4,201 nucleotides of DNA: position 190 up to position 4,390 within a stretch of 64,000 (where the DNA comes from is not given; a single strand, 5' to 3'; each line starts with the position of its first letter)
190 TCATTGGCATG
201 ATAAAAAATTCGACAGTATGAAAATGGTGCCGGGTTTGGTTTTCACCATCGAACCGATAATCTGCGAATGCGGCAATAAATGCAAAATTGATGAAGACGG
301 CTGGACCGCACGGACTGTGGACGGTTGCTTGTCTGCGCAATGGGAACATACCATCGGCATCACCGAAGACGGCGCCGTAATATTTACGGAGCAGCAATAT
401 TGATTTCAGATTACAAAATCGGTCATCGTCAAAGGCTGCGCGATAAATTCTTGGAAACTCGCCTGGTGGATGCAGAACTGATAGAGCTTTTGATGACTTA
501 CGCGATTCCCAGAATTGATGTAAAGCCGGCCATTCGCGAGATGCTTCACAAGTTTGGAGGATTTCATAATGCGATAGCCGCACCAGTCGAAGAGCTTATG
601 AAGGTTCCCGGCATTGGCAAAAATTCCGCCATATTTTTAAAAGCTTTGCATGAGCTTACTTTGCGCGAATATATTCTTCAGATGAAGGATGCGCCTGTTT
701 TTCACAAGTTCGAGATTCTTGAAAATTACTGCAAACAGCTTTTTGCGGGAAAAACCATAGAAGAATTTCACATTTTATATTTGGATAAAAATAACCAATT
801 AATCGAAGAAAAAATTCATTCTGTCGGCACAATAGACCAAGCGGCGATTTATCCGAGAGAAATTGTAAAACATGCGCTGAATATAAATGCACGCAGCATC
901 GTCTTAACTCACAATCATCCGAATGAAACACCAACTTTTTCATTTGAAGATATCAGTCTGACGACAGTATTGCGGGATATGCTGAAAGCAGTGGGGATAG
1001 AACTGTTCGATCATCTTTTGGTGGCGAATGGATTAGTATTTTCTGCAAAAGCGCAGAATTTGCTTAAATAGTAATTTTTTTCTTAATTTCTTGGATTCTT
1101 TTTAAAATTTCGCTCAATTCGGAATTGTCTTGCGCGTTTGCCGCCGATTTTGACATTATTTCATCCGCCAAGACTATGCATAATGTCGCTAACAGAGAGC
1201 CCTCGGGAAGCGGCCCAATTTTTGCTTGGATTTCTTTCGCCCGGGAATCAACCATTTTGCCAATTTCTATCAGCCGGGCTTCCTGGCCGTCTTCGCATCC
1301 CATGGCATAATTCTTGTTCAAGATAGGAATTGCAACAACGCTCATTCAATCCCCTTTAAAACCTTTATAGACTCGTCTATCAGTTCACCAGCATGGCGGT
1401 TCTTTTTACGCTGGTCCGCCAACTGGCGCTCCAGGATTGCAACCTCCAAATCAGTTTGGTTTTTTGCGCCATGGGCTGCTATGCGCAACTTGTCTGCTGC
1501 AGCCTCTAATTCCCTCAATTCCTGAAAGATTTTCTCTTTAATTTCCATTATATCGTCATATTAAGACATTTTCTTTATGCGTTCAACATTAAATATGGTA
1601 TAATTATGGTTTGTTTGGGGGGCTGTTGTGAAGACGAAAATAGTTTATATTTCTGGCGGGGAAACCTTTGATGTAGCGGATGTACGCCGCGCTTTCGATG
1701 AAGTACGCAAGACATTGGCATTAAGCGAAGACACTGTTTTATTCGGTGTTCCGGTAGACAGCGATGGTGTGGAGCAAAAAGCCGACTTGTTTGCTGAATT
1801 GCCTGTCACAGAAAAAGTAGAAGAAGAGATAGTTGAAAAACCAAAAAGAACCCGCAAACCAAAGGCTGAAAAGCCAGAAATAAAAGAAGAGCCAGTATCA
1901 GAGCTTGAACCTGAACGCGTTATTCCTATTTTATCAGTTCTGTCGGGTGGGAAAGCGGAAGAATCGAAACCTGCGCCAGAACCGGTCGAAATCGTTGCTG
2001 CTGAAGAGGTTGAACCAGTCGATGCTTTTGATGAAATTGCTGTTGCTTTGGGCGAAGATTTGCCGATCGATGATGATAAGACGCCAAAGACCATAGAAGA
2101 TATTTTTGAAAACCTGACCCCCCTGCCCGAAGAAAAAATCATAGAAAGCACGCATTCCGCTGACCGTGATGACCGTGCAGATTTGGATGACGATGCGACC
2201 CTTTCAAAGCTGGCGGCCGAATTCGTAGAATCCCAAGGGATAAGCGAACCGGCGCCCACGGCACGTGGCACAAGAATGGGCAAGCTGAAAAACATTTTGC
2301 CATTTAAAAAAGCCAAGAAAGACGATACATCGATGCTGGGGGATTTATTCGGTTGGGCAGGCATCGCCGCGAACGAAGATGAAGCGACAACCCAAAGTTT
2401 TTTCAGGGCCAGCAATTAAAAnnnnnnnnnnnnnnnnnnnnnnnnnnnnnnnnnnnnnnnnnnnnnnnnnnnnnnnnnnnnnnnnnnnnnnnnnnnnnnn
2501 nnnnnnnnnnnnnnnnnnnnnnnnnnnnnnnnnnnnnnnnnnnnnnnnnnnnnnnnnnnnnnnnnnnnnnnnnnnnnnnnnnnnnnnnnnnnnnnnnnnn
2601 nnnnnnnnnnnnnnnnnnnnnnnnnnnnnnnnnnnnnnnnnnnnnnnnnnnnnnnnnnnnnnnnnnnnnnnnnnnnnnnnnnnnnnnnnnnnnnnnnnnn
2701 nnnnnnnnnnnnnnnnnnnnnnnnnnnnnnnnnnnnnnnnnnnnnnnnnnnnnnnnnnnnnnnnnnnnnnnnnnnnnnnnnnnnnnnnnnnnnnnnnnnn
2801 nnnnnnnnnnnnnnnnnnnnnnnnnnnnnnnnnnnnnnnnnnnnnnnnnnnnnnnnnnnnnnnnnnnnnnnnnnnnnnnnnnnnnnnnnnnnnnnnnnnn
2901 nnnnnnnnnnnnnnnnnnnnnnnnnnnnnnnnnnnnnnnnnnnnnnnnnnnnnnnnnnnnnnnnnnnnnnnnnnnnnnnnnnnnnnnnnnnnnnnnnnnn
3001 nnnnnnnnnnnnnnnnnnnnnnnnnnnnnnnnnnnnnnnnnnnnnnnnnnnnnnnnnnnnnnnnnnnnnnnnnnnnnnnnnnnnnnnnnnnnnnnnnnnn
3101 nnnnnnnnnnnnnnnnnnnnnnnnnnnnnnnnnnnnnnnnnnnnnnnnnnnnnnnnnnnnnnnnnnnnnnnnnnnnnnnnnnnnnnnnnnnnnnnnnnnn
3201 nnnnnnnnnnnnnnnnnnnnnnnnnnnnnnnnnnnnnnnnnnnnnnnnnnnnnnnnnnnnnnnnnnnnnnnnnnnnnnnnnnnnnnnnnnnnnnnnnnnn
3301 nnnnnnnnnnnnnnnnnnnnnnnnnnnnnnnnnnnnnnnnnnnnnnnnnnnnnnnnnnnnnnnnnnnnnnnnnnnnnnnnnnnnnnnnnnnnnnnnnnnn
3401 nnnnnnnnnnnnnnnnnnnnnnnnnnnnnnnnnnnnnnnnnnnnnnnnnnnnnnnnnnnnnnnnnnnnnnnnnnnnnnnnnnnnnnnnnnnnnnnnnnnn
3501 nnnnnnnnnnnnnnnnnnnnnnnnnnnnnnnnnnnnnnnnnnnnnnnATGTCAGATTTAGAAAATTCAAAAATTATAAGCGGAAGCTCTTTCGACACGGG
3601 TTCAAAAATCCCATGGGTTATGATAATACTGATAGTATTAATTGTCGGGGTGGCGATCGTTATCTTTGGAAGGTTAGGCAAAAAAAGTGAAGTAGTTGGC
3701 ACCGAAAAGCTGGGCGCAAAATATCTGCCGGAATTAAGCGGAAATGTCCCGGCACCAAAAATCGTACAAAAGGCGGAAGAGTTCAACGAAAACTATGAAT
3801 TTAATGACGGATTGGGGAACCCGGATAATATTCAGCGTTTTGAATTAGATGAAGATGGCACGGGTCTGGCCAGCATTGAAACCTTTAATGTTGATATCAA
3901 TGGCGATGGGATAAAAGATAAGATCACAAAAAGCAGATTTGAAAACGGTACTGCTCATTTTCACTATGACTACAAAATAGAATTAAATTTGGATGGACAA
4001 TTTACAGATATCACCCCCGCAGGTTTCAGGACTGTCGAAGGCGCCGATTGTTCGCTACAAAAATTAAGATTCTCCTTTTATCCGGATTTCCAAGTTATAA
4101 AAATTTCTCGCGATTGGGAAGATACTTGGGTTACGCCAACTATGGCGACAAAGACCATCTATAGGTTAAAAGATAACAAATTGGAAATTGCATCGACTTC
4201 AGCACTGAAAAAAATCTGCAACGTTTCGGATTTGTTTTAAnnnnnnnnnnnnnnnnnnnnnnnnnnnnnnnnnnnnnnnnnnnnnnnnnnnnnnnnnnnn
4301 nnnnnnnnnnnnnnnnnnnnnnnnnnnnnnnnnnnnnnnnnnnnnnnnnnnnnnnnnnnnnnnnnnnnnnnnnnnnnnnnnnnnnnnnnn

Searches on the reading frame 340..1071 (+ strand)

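Call 54: search_protein_families(library=pfam, proteins=[window:340-1071:+], max_evalue=0.001)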
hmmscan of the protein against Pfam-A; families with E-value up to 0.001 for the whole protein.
window:340-1071:+ (243 aa): 2 families
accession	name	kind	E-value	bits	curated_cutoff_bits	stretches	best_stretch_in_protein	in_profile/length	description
PF04002.20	RadC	-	3.2e-33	114.7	22.1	1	126-240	6-120/121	RadC-like JAB domain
PF20582.4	UPF0758_N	-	0.00016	22.1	27.1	1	31-97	8-76/77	UPF0758 N-terminal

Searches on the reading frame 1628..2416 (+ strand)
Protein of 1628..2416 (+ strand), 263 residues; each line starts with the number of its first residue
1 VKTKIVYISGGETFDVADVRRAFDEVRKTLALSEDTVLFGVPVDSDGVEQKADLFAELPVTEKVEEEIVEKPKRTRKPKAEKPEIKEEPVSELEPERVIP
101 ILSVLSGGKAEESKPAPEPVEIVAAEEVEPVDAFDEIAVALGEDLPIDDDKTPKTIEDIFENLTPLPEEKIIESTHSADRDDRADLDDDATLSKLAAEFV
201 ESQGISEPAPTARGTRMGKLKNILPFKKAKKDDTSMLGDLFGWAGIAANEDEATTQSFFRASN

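Call 77: find_encoding_contigs(protein=window:1628-2416:+, flank=3000, max_places=10)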
Protein seq(263 aa) (263 aa): 2 contigs read that carry it; 2 places shown.
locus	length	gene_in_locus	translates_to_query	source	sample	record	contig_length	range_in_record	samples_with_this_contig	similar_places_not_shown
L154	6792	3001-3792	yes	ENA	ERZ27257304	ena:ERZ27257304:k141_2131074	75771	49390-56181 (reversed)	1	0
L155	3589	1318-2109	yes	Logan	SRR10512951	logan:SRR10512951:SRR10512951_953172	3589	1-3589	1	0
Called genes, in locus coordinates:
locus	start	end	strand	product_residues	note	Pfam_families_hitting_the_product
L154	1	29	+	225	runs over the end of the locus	-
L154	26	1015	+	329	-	-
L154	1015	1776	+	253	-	PF00557:Peptidase_M24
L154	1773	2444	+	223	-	PF04002:RadC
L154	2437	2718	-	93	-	PF05164:ZapA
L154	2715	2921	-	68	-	-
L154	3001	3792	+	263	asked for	-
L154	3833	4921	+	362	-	-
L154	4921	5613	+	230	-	-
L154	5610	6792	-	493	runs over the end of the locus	-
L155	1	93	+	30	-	?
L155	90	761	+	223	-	PF04002:RadC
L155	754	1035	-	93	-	PF05164:ZapA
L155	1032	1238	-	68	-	-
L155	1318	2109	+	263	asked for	-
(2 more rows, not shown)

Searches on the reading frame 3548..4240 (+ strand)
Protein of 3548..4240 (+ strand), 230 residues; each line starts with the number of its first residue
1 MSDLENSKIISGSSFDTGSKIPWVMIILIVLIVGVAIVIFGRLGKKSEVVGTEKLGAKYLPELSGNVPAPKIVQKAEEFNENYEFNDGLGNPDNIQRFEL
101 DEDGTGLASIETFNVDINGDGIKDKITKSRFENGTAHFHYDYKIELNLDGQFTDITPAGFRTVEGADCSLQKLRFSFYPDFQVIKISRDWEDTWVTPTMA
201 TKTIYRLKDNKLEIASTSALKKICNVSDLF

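Call 5: search_protein_families(library=pfam, proteins=[window:3548-4240:+], max_evalue=0.1)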
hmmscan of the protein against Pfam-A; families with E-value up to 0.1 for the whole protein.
window:3548-4240:+ (230 aa): 2 families
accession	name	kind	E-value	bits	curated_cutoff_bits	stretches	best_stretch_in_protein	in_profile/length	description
PF21955.1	CarG-like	-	0.001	19.6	28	1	115-145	8-38/144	Carbapenem resistance protein CarG-like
PF19084.5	DUF5775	-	0.066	14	28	0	25-79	11-65/81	Family of unknown function (DUF5775)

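Call 6: search_protein_families(library=ncbifam, proteins=[window:3548-4240:+], max_evalue=0.1)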
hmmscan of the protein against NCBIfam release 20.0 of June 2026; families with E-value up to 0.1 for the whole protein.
window:3548-4240:+ (230 aa): 0 families

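Call 38: find_encoding_contigs(protein=window:3548-4237:+, flank=4000, max_places=10)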
Protein window:3548-4237:+ (230 aa): 1 contig read that carries it; 1 place shown.
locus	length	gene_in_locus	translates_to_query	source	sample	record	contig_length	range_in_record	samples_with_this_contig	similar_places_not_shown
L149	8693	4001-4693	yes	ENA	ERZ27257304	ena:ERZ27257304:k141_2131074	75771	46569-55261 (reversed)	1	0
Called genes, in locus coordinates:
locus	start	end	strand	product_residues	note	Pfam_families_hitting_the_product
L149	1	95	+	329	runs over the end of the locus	-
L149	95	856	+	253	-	PF00557:Peptidase_M24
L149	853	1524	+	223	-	PF04002:RadC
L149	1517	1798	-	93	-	PF05164:ZapA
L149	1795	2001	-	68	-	-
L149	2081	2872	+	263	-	-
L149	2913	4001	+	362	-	-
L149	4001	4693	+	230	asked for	-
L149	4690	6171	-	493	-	-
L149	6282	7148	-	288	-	PF02881:SRP54_N, PF06414:Zeta_toxin (faint), PF13191:AAA_16 (weak), PF13604:AAA_30, PF00448:SRP54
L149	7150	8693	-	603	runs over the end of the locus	PF00664:ABC_membrane (weak), PF00005:ABC_tran, PF02463:SMC_N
